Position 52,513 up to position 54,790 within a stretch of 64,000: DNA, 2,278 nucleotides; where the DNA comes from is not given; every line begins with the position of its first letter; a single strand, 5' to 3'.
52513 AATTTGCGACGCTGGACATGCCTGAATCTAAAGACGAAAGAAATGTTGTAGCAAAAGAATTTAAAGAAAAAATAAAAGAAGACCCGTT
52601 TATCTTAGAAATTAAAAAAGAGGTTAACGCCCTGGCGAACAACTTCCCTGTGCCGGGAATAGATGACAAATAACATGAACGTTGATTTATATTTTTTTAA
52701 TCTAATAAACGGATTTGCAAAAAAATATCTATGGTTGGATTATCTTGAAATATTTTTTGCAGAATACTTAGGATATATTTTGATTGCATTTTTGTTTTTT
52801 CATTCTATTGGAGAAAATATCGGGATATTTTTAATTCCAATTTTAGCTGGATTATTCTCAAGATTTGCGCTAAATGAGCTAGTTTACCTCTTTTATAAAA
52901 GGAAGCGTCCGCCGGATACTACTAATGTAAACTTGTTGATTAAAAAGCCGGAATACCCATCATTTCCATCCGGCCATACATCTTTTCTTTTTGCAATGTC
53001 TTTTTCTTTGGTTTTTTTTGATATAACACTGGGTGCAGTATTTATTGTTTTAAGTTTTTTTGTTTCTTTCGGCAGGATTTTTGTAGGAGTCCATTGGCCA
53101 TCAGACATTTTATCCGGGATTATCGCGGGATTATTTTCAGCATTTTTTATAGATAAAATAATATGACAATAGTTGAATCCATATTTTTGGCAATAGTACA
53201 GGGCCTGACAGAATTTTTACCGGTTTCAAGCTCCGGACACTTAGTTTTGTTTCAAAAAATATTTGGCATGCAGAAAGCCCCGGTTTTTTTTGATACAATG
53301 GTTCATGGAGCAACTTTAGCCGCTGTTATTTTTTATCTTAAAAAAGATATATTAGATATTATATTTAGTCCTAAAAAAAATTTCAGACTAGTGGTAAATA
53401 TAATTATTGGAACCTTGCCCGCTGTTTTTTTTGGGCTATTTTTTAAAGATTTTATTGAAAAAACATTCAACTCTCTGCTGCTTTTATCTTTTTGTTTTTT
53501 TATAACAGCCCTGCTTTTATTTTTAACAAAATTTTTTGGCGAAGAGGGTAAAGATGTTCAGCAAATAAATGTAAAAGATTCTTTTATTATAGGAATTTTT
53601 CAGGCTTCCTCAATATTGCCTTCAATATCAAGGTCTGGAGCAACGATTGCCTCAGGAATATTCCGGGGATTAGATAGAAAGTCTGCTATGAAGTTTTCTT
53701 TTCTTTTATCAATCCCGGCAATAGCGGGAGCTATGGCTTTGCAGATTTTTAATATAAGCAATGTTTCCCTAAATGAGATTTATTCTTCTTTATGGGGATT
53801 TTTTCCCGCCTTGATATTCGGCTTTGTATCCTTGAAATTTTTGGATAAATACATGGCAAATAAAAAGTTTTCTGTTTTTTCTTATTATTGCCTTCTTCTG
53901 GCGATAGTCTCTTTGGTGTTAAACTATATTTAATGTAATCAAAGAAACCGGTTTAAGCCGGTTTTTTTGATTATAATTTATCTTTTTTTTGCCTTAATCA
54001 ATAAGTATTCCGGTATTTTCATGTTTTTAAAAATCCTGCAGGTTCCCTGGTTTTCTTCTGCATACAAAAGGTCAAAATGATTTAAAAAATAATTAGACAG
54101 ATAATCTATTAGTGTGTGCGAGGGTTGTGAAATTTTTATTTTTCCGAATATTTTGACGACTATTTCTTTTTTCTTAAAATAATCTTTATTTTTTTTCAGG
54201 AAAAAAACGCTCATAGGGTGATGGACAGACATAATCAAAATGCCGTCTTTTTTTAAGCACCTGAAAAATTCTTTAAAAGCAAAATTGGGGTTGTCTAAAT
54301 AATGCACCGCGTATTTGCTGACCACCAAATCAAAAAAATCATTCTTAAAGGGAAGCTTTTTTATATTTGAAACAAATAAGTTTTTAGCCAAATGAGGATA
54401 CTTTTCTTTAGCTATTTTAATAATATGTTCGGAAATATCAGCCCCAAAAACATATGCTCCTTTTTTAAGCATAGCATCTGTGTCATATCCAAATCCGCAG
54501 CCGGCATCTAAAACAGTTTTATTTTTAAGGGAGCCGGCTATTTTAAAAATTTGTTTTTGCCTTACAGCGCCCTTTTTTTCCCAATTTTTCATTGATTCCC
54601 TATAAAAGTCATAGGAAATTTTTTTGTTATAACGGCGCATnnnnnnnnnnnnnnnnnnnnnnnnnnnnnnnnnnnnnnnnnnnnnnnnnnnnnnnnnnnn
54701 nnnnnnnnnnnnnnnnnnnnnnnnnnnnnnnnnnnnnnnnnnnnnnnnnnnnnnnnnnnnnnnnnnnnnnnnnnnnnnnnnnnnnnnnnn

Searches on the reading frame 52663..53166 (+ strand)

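Call 59: search_protein_families(library=pfam, proteins=[window:52663-53166:+], max_evalue=0.001)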
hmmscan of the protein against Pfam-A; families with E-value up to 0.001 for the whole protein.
window:52663-53166:+ (167 aa): 1 family
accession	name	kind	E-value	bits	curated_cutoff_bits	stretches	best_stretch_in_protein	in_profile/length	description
PF01569.27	PAP2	-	2.5e-17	63.3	27.2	1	58-163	3-121/130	PAP2 superfamily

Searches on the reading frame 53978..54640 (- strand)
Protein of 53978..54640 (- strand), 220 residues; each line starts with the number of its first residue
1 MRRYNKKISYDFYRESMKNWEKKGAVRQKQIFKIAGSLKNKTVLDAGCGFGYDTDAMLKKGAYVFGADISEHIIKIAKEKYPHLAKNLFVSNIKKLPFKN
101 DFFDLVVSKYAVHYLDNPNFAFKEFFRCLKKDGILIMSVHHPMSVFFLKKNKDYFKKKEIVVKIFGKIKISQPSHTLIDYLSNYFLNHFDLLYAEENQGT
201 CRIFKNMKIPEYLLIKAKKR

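Call 59: search_protein_families(library=pfam, proteins=[window:53978-54640:-], max_evalue=0.001)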
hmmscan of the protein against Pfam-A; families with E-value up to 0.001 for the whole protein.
window:53978-54640:- (220 aa): 9 families
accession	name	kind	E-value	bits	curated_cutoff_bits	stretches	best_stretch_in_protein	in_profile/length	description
PF08241.18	Methyltransf_11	-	9e-23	81.2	21.2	1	44-137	1-95/95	Methyltransferase domain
PF13649.12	Methyltransf_25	-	1.1e-18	68.1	27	1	43-133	1-97/97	Methyltransferase domain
PF13847.12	Methyltransf_31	-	2.6e-17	63.3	27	1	39-146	3-118/145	Methyltransferase domain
PF08242.18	Methyltransf_12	-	6.8e-14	52.8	30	1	44-135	1-98/98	Methyltransferase domain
PF13489.12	Methyltransf_23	-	3.3e-13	50.1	27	1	37-144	20-123/164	Methyltransferase domain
PF01209.24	Ubie_methyltran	-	1.1e-10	41.7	20.1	1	28-167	36-179/233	ubiE/COQ5 methyltransferase family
PF02353.26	CMAS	-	5.9e-06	26.2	27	1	29-139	52-166/273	Mycolic acid cyclopropane synthetase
PF08003.17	Methyltransf_9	-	3e-05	23.6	23.8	1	31-138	107-218/315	Protein of unknown function (DUF1698)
PF03141.22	Methyltransf_29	-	0.00035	19.7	23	1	34-150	112-226/506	Putative S-adenosyl-L-methionine-dependent methyltransferase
